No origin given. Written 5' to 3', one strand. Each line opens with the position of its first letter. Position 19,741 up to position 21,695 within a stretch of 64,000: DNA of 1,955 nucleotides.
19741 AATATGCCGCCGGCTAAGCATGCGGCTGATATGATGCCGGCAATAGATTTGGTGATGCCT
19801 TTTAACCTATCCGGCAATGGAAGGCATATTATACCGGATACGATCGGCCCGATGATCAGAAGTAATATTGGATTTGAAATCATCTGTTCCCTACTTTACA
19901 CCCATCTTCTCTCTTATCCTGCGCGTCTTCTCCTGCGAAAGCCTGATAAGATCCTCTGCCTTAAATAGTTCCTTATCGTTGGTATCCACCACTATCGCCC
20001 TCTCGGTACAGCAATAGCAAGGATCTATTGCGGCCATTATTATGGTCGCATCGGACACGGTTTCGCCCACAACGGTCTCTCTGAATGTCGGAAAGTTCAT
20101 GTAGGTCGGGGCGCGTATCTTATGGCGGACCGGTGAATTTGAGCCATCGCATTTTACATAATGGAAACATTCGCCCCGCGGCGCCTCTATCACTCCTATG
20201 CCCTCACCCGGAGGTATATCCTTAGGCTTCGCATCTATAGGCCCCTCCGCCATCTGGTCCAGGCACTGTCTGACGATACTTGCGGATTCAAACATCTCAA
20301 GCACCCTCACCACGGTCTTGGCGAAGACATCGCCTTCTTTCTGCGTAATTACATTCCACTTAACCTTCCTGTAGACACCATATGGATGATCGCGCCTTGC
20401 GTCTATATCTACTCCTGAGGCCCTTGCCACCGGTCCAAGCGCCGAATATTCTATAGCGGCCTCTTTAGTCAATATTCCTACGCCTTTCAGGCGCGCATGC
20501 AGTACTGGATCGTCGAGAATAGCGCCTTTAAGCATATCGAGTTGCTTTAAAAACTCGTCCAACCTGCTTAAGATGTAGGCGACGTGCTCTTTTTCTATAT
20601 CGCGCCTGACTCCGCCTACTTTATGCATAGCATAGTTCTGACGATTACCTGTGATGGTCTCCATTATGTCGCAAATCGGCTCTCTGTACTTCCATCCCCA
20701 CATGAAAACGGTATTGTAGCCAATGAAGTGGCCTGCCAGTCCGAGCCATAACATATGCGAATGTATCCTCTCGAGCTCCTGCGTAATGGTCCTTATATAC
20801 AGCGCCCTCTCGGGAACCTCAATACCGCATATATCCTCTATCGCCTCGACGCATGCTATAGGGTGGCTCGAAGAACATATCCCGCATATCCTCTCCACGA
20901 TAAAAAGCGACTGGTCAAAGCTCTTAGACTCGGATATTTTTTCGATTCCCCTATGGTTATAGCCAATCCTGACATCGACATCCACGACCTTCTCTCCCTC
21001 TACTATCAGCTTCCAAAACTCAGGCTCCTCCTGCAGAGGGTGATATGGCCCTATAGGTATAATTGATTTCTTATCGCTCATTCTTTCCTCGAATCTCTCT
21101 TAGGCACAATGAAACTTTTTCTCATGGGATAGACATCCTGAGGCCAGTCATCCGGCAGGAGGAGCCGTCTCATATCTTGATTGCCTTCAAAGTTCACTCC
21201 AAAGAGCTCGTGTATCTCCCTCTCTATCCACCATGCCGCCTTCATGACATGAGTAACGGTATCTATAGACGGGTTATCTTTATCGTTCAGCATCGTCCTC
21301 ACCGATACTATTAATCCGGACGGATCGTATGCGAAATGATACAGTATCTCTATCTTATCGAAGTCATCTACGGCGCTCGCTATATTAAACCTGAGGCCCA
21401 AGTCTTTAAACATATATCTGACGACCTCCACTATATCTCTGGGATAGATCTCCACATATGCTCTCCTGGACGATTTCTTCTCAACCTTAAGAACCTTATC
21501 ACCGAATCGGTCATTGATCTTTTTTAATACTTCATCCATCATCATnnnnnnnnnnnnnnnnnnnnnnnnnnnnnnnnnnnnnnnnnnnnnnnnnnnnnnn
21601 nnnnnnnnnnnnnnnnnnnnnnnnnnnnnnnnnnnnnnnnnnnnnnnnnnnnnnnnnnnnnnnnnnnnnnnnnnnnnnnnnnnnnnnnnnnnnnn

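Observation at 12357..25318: Composite membrane-bound group 4 [NiFe]-hydrogenase: Mrp antiporter module plus a soluble-type NAD(P)H (HydB/HydG-like) module in one operon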

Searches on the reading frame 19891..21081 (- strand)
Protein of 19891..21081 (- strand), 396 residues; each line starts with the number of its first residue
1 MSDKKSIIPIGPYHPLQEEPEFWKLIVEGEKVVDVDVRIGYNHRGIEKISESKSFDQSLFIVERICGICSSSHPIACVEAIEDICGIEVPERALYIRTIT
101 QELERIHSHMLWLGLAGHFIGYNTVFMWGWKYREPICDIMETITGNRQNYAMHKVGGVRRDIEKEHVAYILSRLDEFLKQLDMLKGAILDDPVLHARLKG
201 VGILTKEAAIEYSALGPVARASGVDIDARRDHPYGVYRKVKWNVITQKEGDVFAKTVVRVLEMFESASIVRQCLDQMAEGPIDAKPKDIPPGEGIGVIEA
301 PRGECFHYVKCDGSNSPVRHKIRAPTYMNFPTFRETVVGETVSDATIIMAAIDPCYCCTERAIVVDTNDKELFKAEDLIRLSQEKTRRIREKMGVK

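Call 3: search_protein_families(library=pfam, proteins=[window:19891-21081:-])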
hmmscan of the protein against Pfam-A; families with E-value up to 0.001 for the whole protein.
window:19891-21081:- (396 aa): 2 families
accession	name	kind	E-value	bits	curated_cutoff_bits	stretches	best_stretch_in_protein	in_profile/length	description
PF00346.24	Complex1_49kDa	-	3.6e-71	239.8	24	2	120-286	2-168/271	Respiratory-chain NADH dehydrogenase, 49 Kd subunit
PF00374.24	NiFeSe_Hases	-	1.2e-18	67.8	25.8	1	44-112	1-69/508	Nickel-dependent hydrogenase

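Call 5: search_protein_families(library=ncbifam, proteins=[window:19891-21081:-], max_evalue=0.00001)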
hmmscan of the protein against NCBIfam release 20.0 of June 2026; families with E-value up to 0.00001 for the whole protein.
window:19891-21081:- (396 aa): 15 families
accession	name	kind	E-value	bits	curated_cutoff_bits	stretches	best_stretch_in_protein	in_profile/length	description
NF004739.1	PRK06075.1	equivalog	3.4e-98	328.9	360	2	8-285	3-280/384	NADH-quinone oxidoreductase subunit D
NF040602.1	F420_dehyd_FpoD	exception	2.4e-88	296.7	600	1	3-359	5-370/372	F420H2 dehydrogenase subunit FpoD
TIGR01962.1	NuoD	equivalog_domain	1.4e-87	294.1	459.35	2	6-286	3-283/386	NADH dehydrogenase (quinone) subunit D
NF008974.0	PRK12322.1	equivalog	1.8e-79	267.4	522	1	7-354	8-359/366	NADH-quinone oxidoreductase subunit D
NF009808.0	PRK13292.1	equivalog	1.7e-72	244.5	1156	2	3-280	405-682/791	NADH-quinone oxidoreductase subunit B/C/D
NF005649.0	PRK07415.1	equivalog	2.1e-64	218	583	1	6-283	11-289/394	NAD(P)H-quinone oxidoreductase subunit H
NF008728.0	PRK11742.1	equivalog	5.3e-64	216.6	840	2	9-285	218-494/598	NADH-quinone oxidoreductase subunit C/D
TIGR03295.1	frhA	equivalog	1.8e-31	109.6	392.5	2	44-179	41-183/412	coenzyme F420 hydrogenase subunit alpha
NF033181.1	NiFeSe_hydrog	equivalog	6.5e-21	74.8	600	1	26-112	21-106/507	nickel-dependent hydrogenase large subunit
NF045518.1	H2_NiFeSe_large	exception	2.1e-17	63.1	780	1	25-112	20-106/485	NiFeSe hydrogenase large subunit HysA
NF041785.2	VhuA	equivalog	5.9e-16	58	800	1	29-112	25-107/418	F420-non-reducing hydrogenase Vhu subunit A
NF040828.1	sulfhyd_ShyA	equivalog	1.3e-15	57.2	700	1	25-122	19-118/415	NAD(P)-dependent hydrogenase/sulfhydrogenase 2 subunit alpha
NF007778.0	PRK10467.1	equivalog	7.8e-13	47.5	969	1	39-111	34-106/567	hydrogenase 2 large subunit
NF007550.0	PRK10170.1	equivalog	2.7e-12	45.9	1101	1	28-112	38-122/597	Ni/Fe-hydrogenase large subunit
NF040832.1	sulfhyd_HydA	equivalog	1.1e-10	41.3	880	1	25-138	21-136/426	NADPH-dependent hydrogenase/sulfhydrogenase 1 subunit alpha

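Call 10: find_homologous_proteins(query=window:19891-21081:-, max_evalue=1e-20)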
Query window:19891-21081:- (396 aa): 8000 proteins with E <= 1e-20 among 8000 candidates; the best 120 are listed.
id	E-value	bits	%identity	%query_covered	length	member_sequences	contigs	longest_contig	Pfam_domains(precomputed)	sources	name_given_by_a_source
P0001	1.8e-253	859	92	100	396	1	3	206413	PF00374.25,PF00346.25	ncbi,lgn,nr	ncbi:MAG: nickel-dependent hydrogenase large subunit [Candidatus Omnitrophica bacterium]|nr:nickel-d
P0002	5.0e-253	857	91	100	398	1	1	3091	PF00374.25,PF00346.25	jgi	jgi:NADH-quinone oxidoreductase subunit D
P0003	6.4e-253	857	91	100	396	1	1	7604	PF00374.25,PF00346.25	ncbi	-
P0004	9.9e-251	850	90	100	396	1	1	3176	PF00374.25,PF00346.25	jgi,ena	-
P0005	2.8e-249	845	89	100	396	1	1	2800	PF00374.25,PF00346.25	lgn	-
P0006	5.2e-249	844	88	100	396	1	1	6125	PF00374.25,PF00346.25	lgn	-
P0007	6.5e-249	844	90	100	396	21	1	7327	PF00374.25,PF00346.25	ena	-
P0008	1.3e-248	843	88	100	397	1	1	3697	PF00374.25,PF00346.25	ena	-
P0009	1.5e-246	836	89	100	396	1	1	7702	PF00374.25,PF00346.25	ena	-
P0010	3.1e-246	835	88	100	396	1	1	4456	PF00374.25,PF00346.25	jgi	-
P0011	6.4e-246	834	87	100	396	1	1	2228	PF00374.25,PF00346.25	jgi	-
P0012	4.9e-243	824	87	100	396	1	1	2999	PF00374.25,PF00346.25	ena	-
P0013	6.4e-243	824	87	98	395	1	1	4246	PF00374.25,PF00346.25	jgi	jgi:NADH-quinone oxidoreductase subunit D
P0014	3.5e-242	821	86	100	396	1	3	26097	PF00374.25,PF00346.25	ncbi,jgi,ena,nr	ncbi:MAG: nickel-dependent hydrogenase large subunit [Candidatus Omnitrophica bacterium]|nr:nickel-d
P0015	6.0e-242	821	86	99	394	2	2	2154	PF00374.25,PF00346.25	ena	-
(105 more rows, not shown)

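Call 24: find_related_loci(query=window:19891-21081:-, collection=genome_contigs, flank=10000)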
Query window:19891-21081:- (396 aa) in genome_contigs; peptide patterns used: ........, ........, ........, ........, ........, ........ (x = any residue, [..] = any of these).
600 stretches matched a pattern (row limit reached: there are more); 597 encode a relative of the query (tblastn E <= 1e-3); the best 80 are kept; 80 distinct loci.
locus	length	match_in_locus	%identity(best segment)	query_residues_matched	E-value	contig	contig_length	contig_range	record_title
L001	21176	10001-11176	86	5-396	0e+0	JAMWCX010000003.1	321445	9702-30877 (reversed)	MAG: Candidatus Omnitrophota bacterium isolate QZM4_2.bins.201.Tibet NODE_40_length_321445_cov_5.037844, whole genome sh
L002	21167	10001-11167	83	5-393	0e+0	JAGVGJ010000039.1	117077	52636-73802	MAG: Candidatus Omnitrophota bacterium isolate DeMMO2_5 c_000000026006, whole genome shotgun sequence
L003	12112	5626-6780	83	8-392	0e+0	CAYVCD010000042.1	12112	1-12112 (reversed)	MAG TPA_asm: uncultured Planctomycetia bacterium isolate SRP178699_co1_431 genome assembly, contig: NODE_7093_length_121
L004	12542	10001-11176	81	5-396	0e+0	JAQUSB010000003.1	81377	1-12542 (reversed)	MAG: Candidatus Omnitrophota bacterium isolate STD1_87 NODE_589_length_81377_cov_5.115815_Sandtown_D1, whole genome shot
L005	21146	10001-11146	84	8-389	0e+0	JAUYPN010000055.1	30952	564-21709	MAG: Candidatus Omnitrophota bacterium isolate C4_metabat.bin.33 C4_k141_65326, whole genome shotgun sequence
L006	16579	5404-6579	80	5-396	0e+0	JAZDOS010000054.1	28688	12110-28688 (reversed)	MAG: Candidatus Omnitrophota bacterium isolate MEGAHIT-group-0.790 k141_9412113, whole genome shotgun sequence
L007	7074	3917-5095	82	4-396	0e+0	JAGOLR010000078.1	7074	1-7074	MAG: Candidatus Omnitrophota bacterium isolate Go_SlDig_bin_236 Go_SlDig_34109_length_7074_cov_5.144523, whole genome sh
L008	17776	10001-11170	69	5-393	0e+0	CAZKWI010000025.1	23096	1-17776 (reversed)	MAG TPA_asm: uncultured Planctomycetia bacterium isolate SRP077602_co2_302 genome assembly, contig: NODE_3298_length_230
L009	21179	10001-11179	68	4-396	0e+0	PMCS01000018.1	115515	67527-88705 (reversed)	MAG: Candidatus Omnitrophota bacterium isolate fen_1318 73.20120700_E3M.124_contig_772, whole genome shotgun sequence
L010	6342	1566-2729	69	5-391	0e+0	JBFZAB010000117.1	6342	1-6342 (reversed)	MAG: Candidatus Omnitrophota bacterium isolate PPR_0456 k121_4537020, whole genome shotgun sequence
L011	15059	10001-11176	69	5-395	0e+0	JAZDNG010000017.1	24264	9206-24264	MAG: Candidatus Omnitrophota bacterium isolate MEGAHIT-group-0.70 k141_4563190, whole genome shotgun sequence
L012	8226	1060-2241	69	5-396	0e+0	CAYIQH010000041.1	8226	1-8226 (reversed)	MAG TPA_asm: uncultured Planctomycetia bacterium isolate ERP119705_co25_654 genome assembly, contig: NODE_8895_length_82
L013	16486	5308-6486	68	4-396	0e+0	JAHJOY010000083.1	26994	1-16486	MAG: bacterium isolate Old_saline_planktonic.mb.52 Old_saline_plankto.mb.52_k141_195465, whole genome shotgun sequence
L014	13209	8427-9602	69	5-394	0e+0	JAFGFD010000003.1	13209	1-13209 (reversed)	MAG: Candidatus Omnitrophota bacterium isolate Zod_Metabat.1290 k87_357271, whole genome shotgun sequence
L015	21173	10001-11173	68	5-394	0e+0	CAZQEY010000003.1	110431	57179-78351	MAG TPA_asm: uncultured Planctomycetales bacterium isolate binchicken_co178_242 genome assembly, contig: NODE_346_length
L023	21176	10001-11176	66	5-396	0e+0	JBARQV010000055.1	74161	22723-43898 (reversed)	MAG: Candidatus Omnitrophota bacterium isolate MFD13425_ilm_asm_bin19 k127_329324, whole genome shotgun sequence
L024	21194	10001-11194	64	5-396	0e+0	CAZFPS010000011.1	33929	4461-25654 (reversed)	MAG TPA_asm: uncultured Planctomycetia bacterium isolate SRP256446_co1_195 genome assembly, contig: NODE_216_length_3392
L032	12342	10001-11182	68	5-395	0e+0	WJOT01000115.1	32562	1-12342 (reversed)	MAG: Clostridia bacterium isolate 1244-F3-H4-B3 F3H4_C42, whole genome shotgun sequence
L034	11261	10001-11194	67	2-395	0e+0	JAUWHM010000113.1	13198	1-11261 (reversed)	MAG: Nitrospirota bacterium isolate CSMAG_2268 CSMAG_2268_k141_2685578_length_13198_cov_8.0000, whole genome shotgun seq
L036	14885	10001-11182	67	5-395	0e+0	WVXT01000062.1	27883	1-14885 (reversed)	MAG: bacterium isolate CS1-C068 C_merged_R1_(paired)_contig_22015, whole genome shotgun sequence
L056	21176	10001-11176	65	5-396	0e+0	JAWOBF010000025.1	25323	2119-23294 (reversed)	MAG: Candidatus Aegiribacteria sp. isolate BLK3-3.bin.115 k191_2313196, whole genome shotgun sequence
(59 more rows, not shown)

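Call 28: search_protein_families(library=pfam, proteins=[L001:4162-4881:+, L024:1643-3661:+, L024:3674-4363:+, L024:4368-5003:+, L034:3924-5930:+, L034:5927-6859:+, L036:358-2427:+, L056:3235-5529:+, L023:2699-4546:+, L009:4225-4893:+], max_evalue=0.00001)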
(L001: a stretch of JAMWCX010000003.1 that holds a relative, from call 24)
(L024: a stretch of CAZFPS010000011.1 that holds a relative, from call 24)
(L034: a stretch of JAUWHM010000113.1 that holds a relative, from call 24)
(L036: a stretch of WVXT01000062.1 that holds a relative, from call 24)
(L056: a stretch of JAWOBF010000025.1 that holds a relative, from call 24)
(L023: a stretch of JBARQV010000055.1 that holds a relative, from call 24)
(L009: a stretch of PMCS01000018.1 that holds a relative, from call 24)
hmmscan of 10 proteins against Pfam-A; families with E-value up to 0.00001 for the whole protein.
L001:4162-4881:+ (239 aa): 0 families

L024:1643-3661:+ (672 aa): 5 families
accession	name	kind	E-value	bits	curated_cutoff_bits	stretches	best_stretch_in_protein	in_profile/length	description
PF00580.27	UvrD-helicase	-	1.1e-65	222.5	23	1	10-274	1-269/271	UvrD/REP helicase N-terminal domain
PF13361.12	UvrD_C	-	1e-59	203.2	25.6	1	282-607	2-349/350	UvrD-like helicase C-terminal domain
PF13245.12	AAA_19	-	1.5e-19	70.9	25.1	1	22-261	11-134/134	AAA domain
PF13538.12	UvrD_C_2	-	3.5e-13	49.6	27.4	1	545-603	2-51/52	UvrD-like helicase C-terminal domain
PF01443.25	Viral_helicase1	-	2.3e-07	31.3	21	0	521-602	153-225/228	Viral superfamily 1 RNA helicase core domain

L024:3674-4363:+ (229 aa): 3 families
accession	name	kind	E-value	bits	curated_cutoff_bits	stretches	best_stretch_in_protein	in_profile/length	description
PF10108.15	DNA_pol_B_exo2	-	1.3e-21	77.7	24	1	53-218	9-170/213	Predicted 3'-5' exonuclease related to the exonuclease domain of PolB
PF13482.12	RNase_H_2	-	3.1e-11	43.9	22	1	95-221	44-164/165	RNase_H superfamily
PF03104.25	DNA_pol_B_exo1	-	6.1e-06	26.3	23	1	74-135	116-186/242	DNA polymerase family B, exonuclease domain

L024:4368-5003:+ (211 aa): 0 families

L034:3924-5930:+ (668 aa): 0 families

L034:5927-6859:+ (310 aa): 0 families

L036:358-2427:+ (689 aa): 3 families
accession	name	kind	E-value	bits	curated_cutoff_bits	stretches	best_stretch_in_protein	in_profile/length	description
PF00384.28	Molybdopterin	-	6.4e-77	259.4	24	1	58-489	1-352/353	Molybdopterin oxidoreductase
PF01568.27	Molydop_binding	-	8.5e-30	103.5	26.8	1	573-679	1-110/110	Molydopterin dinucleotide binding domain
PF04879.21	Molybdop_Fe4S4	-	3.8e-14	52.8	22.7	1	1-54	1-54/55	Molybdopterin oxidoreductase Fe4S4 domain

L056:3235-5529:+ (764 aa): 6 families
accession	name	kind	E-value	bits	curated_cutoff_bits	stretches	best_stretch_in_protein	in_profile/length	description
PF01464.25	SLT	-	3.5e-21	75.4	21.3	1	626-728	7-106/117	Transglycosylase SLT domain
PF13428.12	TPR_14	-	5.9e-15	54.7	23.5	0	321-353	1-33/44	Tetratricopeptide repeat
PF13432.12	TPR_16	-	6.8e-12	46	32.7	0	69-99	28-58/65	Tetratricopeptide repeat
PF07719.23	TPR_2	-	2.2e-09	37.1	27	0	78-101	7-30/34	Tetratricopeptide repeat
PF13174.12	TPR_6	-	1.2e-07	32.3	26.3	0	325-353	4-32/33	Tetratricopeptide repeat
PF14559.12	TPR_19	-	1.1e-06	29.3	25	0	411-456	7-49/68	Tetratricopeptide repeat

L023:2699-4546:+ (615 aa): 3 families
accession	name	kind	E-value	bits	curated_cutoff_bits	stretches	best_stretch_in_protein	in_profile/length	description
PF13520.12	AA_permease_2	-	1.3e-48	166.5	27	1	12-393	1-400/427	Amino acid permease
PF00324.27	AA_permease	-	7e-40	137.5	24.6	1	17-403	2-426/470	Amino acid permease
PF00359.27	PTS_EIIA_2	-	8.7e-24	84.6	27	1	483-607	16-141/144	Phosphoenolpyruvate-dependent sugar phosphotransferase system, EIIA 2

L009:4225-4893:+ (222 aa): 2 families
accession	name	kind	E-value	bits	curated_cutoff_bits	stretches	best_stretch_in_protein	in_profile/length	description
PF02629.25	CoA_binding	-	2.3e-16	60.7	22.3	1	79-174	2-96/97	CoA binding domain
PF06971.19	Put_DNA-bind_N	-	1.6e-10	41.4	27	1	8-50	7-49/49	Putative DNA-binding protein N-terminus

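Call 30: search_solved_structures(query=window:19891-21081:-, max_evalue=1e-10)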
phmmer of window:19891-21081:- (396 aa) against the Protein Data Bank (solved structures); distinct sequences matched with E-value up to 1e-10: 81 (the best 60 are shown).
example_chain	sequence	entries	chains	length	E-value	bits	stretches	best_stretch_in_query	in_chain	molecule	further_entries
6cfw_L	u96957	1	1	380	5.4e-92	312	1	8-361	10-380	Membrane-bound hydrogenase subunit alpha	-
7z0s_E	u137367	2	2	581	3.6e-84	286.2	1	3-371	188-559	Formate hydrogenlyase subunit 5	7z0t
7q5y_B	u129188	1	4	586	1.8e-61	211.4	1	7-285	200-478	NADH-quinone oxidoreductase subunit C/D 2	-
2fug_4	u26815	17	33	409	3.3e-60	207.3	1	8-293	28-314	NADH-quinone oxidoreductase chain 4 | NADH-QUINONE OXIDOREDUCTASE SUBUNIT 4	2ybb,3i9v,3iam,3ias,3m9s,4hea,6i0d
6hum_H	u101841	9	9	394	2.7e-54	187.8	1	6-283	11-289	NAD(P)H-quinone oxidoreductase subunit H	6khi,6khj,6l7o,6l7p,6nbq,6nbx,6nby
7eu3_H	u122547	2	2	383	1.7e-53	185.2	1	7-283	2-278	NAD(P)H-quinone oxidoreductase subunit H, chloroplastic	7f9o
9iho_D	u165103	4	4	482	1.6e-52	181.9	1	9-291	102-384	NUCM (49 kDa) subunit of mitochondrial NADH:ubiquinone oxidoreductase (Complex I)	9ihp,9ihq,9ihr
7wfg_H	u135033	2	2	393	2.4e-52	181.4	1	7-283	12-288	NAD(P)H-quinone oxidoreductase subunit H, chloroplastic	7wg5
9grx_H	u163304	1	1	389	7.2e-51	176.5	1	7-283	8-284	NAD(P)H-quinone oxidoreductase subunit H, chloroplastic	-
7zm7_C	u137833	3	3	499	2.7e-50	174.6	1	8-292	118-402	NADH-ubiquinone oxidoreductase 49 kDa subunit-like protein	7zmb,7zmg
8e9g_D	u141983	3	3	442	3.9e-50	174.1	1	4-288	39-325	NADH-quinone oxidoreductase subunit D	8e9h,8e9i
7arc_D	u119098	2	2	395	4.5e-50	173.9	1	8-294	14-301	ND7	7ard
6h8k_C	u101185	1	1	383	3.5e-49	171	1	8-285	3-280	NUCM protein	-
6gcs_C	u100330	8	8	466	4.8e-49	170.5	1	8-285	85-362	49-KDA PROTEIN (NUCM) | Subunit NUCM of NADH:Ubiquinone Oxidoreductase (Complex I) | NUCM protein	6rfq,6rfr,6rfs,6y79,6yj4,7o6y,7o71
6u8y_L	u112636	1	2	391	6.7e-49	170.1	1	10-356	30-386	NADH dehydrogenase subunit D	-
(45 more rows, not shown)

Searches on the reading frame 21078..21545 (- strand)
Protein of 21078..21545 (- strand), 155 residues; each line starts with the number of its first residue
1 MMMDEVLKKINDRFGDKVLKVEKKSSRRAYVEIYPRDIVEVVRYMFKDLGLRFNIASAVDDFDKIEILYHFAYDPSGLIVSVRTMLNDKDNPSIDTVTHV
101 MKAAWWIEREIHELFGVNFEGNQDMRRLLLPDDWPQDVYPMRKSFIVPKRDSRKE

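Call 3: search_protein_families(library=pfam, proteins=[window:21078-21545:-])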
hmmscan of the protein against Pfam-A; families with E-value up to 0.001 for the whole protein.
window:21078-21545:- (155 aa): 1 family
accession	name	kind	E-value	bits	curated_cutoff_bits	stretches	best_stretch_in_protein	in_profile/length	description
PF00329.25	Complex1_30kDa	-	1.8e-28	100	22.5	1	32-149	2-122/124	Respiratory-chain NADH dehydrogenase, 30 Kd subunit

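Call 5: search_protein_families(library=ncbifam, proteins=[window:21078-21545:-], max_evalue=0.00001)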
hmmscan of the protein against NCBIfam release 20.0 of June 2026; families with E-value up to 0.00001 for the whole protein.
window:21078-21545:- (155 aa): 16 families
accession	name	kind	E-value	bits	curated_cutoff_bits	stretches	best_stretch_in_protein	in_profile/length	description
NF040611.1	F420_dehyd_FpoC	exception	1.3e-21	77.1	220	1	3-145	3-146/158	F420H2 dehydrogenase subunit FpoC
NF004734.0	PRK06074.2-1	equivalog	5.8e-21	75.2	169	1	6-147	8-151/164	NADH-quinone oxidoreductase subunit C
TIGR01961.1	NuoC_fam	subfamily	1.7e-20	73.8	122.45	1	31-146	3-119/122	NADH (or F420H2) dehydrogenase, subunit C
NF004735.0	PRK06074.2-2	equivalog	4.5e-20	72.2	176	1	3-145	3-146/158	NADH-quinone oxidoreductase subunit C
NF004737.0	PRK06074.2-4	equivalog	1.4e-18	67.2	144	1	18-149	3-128/150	NADH-quinone oxidoreductase subunit C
NF005832.0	PRK07735.1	equivalog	8.6e-16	58.2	431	1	7-145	282-423/430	NADH-quinone oxidoreductase subunit C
NF009808.0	PRK13292.1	equivalog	1.6e-15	56.1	1156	1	6-145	227-373/791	NADH-quinone oxidoreductase subunit B/C/D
NF006304.0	PRK08491.1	equivalog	7e-15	55.3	228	1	29-145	59-174/263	NADH-quinone oxidoreductase subunit C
NF004733.0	PRK06074.1-5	equivalog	1.6e-14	54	225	1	3-146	6-150/203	NADH-quinone oxidoreductase subunit C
NF009141.0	PRK12494.1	equivalog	6.9e-14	52.1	175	1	80-149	101-167/175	NAD(P)H-quinone oxidoreductase subunit J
NF008728.0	PRK11742.1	equivalog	9.7e-14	50.6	840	1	4-145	22-172/598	NADH-quinone oxidoreductase subunit C/D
NF005856.0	PRK07785.1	equivalog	1.7e-13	51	224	1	3-145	77-222/246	NADH-quinone oxidoreductase subunit C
NF004730.0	PRK06074.1-1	equivalog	1.9e-12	47.4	193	1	78-147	91-158/200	NADH-quinone oxidoreductase subunit C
NF004731.0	PRK06074.1-3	equivalog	7.9e-12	45.4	303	1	2-146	2-146/207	NADH-quinone oxidoreductase subunit C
NF004738.0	PRK06074.2-5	equivalog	6.4e-11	42.2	198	1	26-146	27-150/174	NADH-quinone oxidoreductase subunit C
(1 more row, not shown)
